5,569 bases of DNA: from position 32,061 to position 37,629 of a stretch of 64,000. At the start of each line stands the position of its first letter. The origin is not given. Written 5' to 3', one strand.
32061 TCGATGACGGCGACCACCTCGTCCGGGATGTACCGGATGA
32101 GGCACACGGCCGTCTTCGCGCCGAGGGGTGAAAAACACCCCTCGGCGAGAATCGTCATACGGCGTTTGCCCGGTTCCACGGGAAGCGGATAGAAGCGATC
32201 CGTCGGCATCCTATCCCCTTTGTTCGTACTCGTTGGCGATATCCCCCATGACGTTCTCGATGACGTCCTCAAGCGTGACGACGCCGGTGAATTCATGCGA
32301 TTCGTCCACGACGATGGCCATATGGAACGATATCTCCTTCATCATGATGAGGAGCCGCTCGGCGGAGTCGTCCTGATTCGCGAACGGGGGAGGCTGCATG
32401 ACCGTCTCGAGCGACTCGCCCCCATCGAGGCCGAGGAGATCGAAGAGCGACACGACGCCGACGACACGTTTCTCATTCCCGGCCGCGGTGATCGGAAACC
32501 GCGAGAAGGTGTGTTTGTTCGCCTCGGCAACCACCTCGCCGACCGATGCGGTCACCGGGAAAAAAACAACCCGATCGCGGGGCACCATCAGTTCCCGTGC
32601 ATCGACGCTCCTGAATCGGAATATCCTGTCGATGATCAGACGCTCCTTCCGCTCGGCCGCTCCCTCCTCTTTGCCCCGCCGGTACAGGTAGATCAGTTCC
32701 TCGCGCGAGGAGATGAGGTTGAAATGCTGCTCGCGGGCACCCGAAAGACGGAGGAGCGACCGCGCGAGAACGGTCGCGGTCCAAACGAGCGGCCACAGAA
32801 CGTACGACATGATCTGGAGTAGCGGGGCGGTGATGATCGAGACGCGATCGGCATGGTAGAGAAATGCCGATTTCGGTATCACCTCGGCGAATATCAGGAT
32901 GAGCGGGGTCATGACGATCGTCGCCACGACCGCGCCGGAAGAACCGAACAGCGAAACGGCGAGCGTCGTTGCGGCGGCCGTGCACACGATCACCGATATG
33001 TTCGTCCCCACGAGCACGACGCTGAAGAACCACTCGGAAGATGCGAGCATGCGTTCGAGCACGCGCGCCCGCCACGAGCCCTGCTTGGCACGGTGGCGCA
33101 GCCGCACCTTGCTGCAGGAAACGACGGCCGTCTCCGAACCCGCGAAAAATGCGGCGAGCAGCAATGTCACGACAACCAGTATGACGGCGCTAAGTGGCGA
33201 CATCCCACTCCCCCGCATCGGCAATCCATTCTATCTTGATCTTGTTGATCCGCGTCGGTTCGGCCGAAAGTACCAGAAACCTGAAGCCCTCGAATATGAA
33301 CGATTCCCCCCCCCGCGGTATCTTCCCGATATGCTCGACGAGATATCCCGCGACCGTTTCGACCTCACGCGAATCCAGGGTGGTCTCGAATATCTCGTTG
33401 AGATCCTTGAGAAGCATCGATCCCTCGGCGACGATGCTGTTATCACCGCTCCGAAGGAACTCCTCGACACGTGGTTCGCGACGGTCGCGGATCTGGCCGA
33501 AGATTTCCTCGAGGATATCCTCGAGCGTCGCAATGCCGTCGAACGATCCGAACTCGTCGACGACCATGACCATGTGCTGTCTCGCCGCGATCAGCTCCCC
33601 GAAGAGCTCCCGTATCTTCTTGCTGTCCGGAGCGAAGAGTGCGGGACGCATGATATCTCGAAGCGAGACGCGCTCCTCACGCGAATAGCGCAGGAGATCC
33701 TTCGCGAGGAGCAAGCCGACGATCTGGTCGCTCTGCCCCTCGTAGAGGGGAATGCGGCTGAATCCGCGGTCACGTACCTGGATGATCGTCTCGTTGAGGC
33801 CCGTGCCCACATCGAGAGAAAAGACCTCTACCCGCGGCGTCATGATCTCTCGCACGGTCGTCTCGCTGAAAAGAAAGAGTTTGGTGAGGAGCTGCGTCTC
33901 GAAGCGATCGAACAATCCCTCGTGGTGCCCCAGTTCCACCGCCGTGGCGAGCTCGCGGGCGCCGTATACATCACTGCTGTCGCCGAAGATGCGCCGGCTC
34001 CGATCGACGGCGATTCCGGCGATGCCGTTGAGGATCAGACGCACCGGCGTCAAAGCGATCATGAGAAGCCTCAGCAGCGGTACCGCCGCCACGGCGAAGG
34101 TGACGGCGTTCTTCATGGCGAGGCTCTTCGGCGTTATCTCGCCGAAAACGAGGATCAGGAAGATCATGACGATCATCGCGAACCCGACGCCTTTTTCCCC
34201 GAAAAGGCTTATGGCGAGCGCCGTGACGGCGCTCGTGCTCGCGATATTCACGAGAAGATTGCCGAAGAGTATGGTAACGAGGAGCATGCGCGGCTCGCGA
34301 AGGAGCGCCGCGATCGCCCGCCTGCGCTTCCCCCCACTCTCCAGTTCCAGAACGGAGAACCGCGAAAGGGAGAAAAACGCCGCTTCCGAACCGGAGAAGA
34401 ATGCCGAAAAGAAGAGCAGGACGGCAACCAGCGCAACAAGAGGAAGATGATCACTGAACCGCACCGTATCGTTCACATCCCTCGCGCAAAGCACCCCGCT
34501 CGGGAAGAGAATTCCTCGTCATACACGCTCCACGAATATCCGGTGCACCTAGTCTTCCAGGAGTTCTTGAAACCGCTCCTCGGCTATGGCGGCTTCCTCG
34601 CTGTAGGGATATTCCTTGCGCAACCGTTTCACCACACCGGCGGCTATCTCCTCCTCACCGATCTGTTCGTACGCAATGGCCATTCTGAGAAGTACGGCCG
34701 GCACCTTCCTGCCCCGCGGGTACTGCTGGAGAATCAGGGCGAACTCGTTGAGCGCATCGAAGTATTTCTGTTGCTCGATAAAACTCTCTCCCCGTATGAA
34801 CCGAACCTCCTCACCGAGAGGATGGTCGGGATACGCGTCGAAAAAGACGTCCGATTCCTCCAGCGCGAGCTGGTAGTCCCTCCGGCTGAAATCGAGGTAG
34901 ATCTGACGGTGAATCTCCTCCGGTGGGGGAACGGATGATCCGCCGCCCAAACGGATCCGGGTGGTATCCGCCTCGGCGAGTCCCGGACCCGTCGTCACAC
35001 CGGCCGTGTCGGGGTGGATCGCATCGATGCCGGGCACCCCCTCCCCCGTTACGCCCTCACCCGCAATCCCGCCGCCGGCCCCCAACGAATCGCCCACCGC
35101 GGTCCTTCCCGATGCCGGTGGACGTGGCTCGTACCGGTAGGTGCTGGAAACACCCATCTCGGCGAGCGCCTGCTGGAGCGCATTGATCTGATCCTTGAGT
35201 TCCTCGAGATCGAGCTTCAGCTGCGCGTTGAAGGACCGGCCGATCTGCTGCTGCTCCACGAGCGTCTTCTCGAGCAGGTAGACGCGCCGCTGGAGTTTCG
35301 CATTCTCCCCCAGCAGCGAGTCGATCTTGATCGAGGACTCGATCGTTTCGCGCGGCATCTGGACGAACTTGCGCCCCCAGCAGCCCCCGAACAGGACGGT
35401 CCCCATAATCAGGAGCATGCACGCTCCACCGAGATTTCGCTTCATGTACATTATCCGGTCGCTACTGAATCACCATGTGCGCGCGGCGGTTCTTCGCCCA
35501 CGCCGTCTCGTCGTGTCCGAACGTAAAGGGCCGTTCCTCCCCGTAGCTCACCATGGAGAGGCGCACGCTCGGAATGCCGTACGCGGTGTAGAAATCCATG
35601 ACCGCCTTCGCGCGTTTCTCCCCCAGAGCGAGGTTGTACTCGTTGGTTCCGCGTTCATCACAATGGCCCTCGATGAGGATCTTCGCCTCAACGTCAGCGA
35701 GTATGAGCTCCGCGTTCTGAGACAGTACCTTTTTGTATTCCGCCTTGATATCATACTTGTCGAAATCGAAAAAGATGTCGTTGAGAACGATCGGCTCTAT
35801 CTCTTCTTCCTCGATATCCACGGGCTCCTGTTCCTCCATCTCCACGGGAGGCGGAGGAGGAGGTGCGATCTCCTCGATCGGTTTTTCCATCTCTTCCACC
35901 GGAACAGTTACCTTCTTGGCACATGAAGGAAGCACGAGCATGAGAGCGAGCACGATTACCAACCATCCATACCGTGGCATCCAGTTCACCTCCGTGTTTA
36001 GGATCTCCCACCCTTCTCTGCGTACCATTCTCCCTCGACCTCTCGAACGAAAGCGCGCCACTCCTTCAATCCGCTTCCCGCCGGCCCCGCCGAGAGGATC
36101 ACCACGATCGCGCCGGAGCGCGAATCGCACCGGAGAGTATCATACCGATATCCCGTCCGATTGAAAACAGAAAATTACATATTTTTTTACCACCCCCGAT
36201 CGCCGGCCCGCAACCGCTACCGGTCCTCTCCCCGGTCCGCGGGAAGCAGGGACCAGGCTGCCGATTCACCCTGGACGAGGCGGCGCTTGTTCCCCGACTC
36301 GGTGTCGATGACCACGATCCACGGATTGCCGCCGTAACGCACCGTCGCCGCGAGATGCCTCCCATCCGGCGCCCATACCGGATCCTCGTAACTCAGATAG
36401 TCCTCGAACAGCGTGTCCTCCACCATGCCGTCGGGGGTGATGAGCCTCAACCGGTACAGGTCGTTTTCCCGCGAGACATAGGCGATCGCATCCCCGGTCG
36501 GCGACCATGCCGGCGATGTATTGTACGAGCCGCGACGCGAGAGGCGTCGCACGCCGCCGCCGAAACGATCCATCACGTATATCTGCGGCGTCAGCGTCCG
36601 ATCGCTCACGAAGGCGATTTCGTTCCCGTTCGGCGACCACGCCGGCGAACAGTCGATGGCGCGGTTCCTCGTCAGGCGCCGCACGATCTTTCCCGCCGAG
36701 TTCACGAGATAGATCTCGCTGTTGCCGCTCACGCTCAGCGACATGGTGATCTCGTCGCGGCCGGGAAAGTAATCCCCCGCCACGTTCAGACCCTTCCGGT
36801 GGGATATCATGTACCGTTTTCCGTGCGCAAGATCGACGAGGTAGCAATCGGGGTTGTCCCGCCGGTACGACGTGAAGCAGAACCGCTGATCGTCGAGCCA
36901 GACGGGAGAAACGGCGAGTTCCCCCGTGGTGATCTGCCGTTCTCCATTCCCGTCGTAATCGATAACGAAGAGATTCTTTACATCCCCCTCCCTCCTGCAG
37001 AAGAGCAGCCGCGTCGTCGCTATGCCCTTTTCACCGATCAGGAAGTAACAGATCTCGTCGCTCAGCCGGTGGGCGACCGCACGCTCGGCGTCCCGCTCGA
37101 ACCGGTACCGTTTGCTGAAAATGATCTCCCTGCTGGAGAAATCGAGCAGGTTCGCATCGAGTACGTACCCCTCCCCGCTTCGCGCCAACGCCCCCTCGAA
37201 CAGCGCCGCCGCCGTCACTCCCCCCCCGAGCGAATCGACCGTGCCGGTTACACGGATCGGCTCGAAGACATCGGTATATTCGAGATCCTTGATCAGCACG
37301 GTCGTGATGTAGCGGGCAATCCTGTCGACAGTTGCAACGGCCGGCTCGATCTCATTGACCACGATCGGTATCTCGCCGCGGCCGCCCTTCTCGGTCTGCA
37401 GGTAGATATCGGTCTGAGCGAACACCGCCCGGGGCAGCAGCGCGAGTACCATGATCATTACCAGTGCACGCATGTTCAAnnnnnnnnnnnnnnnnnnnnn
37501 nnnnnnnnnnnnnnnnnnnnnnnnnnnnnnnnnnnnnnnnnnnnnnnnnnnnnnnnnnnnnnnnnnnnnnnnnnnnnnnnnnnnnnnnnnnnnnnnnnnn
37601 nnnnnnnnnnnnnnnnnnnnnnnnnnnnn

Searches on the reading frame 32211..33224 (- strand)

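Call 80: search_protein_families(library=pfam, proteins=[window:32211-33224:-], max_evalue=0.001)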
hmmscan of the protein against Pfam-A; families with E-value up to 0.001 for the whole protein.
window:32211-33224:- (337 aa): 2 families
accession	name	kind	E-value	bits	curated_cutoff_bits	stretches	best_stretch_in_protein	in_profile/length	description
PF01595.25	CNNM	-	5.5e-45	153.7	28.4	1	15-194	1-181/181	Cyclin M transmembrane N-terminal domain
PF00571.33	CBS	-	2.9e-16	60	24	2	274-326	3-56/57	CBS domain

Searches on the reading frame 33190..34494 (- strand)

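Call 80: search_protein_families(library=pfam, proteins=[window:33190-34494:-], max_evalue=0.001)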
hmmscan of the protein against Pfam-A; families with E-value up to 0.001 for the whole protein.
window:33190-34494:- (434 aa): 3 families
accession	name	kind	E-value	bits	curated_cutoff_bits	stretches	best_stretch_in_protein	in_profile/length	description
PF01595.25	CNNM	-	6.6e-40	137.1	28.4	1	23-197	3-179/181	Cyclin M transmembrane N-terminal domain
PF03471.22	CorC_HlyC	-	1.3e-19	70.4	27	1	350-423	4-79/81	Transporter associated domain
PF00571.33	CBS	-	7e-12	45.9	24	2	214-271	1-55/57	CBS domain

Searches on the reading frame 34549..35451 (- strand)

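Call 80: search_protein_families(library=pfam, proteins=[window:34549-35451:-], max_evalue=0.001)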
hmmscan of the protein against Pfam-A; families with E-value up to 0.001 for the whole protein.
window:34549-35451:- (300 aa): 2 families
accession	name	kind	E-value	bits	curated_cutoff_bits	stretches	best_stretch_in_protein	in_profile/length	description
PF13525.12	YfiO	-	5e-08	33.4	25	1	184-271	49-147/203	Outer membrane lipoprotein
PF13174.12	TPR_6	-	1.7e-06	28.8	26.3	0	253-282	2-31/33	Tetratricopeptide repeat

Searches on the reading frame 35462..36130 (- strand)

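Call 80: search_protein_families(library=pfam, proteins=[window:35462-36130:-], max_evalue=0.001)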
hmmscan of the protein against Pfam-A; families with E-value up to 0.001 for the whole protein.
window:35462-36130:- (222 aa): 1 family
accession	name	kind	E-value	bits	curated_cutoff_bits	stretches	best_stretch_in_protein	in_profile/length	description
PF00691.25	OmpA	-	2.4e-19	69.9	27.2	1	120-215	1-98/98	OmpA family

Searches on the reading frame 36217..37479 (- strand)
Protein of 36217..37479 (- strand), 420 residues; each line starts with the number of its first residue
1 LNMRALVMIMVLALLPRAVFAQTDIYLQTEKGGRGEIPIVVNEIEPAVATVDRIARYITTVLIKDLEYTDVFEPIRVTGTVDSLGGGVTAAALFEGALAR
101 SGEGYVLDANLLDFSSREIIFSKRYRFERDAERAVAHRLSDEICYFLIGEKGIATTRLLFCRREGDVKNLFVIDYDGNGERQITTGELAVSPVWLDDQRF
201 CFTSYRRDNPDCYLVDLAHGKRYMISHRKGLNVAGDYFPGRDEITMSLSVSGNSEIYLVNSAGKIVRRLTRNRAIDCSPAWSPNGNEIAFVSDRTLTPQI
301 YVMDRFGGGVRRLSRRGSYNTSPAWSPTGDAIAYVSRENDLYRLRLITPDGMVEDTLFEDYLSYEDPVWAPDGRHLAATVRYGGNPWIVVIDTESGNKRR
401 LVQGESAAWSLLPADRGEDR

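Call 80: search_protein_families(library=pfam, proteins=[window:36217-37479:-], max_evalue=0.001)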
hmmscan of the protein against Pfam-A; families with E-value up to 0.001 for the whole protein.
window:36217-37479:- (420 aa): 2 families
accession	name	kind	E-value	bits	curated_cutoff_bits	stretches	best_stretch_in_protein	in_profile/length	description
PF07676.18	PD40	-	8.8e-21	73.8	20.9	2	266-302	1-38/38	WD40-like Beta Propeller Repeat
PF00930.27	DPPIV_N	-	2.5e-11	43.4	22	0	253-317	22-82/354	Dipeptidyl peptidase IV (DPP IV) N-terminal region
